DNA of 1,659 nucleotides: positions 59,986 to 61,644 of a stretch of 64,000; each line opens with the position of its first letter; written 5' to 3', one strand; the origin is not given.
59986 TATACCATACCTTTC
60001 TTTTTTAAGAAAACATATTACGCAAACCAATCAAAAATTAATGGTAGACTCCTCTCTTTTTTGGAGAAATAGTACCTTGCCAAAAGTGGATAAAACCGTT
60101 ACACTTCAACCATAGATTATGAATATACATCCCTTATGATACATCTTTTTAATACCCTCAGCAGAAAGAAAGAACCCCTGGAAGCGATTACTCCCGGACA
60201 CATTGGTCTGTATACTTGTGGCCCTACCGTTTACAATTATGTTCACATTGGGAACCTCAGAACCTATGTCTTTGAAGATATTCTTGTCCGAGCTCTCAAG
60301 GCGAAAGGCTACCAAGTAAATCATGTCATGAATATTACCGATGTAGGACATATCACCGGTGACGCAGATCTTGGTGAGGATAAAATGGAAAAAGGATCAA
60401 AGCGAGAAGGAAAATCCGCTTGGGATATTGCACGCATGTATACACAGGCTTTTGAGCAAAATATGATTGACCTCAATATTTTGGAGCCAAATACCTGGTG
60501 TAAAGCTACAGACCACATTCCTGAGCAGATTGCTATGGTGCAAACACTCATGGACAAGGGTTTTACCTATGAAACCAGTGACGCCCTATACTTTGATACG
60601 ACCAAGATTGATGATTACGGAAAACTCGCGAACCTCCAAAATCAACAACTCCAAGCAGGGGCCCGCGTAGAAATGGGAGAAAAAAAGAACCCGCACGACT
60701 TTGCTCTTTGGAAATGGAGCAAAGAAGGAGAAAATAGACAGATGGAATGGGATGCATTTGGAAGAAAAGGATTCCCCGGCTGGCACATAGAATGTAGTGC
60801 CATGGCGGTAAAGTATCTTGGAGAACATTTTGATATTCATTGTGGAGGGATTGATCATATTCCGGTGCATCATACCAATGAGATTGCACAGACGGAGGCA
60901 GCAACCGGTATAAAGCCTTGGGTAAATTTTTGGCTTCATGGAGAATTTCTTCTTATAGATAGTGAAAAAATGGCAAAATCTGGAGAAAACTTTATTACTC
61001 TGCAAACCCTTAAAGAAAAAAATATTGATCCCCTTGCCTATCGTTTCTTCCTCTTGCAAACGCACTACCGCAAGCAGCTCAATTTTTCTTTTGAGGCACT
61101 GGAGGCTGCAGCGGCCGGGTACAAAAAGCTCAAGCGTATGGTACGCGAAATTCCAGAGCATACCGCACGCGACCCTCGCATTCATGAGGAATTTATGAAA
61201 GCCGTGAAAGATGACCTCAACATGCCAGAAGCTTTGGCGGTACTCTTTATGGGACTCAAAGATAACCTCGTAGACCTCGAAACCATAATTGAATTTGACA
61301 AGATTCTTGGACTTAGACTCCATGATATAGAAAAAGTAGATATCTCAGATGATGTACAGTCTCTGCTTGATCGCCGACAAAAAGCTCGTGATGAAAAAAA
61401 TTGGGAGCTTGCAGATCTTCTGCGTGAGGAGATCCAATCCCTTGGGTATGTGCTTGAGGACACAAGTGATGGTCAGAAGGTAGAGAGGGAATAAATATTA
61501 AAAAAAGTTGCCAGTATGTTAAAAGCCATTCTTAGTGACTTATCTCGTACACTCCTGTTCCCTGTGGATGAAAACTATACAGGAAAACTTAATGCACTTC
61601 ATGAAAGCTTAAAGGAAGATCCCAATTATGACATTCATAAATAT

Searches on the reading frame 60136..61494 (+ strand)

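Call 56: search_protein_families(library=pfam, proteins=[window:60136-61494:+], max_evalue=0.00001)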
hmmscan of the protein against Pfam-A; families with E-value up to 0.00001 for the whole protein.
window:60136-61494:+ (452 aa): 5 families
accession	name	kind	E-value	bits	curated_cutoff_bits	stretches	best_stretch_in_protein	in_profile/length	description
PF01406.26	tRNA-synt_1e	-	1.8e-94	316.9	27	1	16-325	3-299/301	tRNA synthetases class I (C) catalytic domain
PF09334.17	tRNA-synt_1g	-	2.5e-11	43.4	20.1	0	33-157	11-126/391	tRNA synthetases class I (M)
PF23493.1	CysS_C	-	2.5e-10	40.7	23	1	402-448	3-49/51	Cysteinyl-tRNA ligase anticodon binding domain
PF01921.24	tRNA-synt_1f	-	1.4e-07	31.2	27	0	225-351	228-355/360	tRNA synthetases class I (K)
PF00133.28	tRNA-synt_1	-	9.9e-06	25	22.7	0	233-318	330-414/414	tRNA synthetases class I (I, L, M and V)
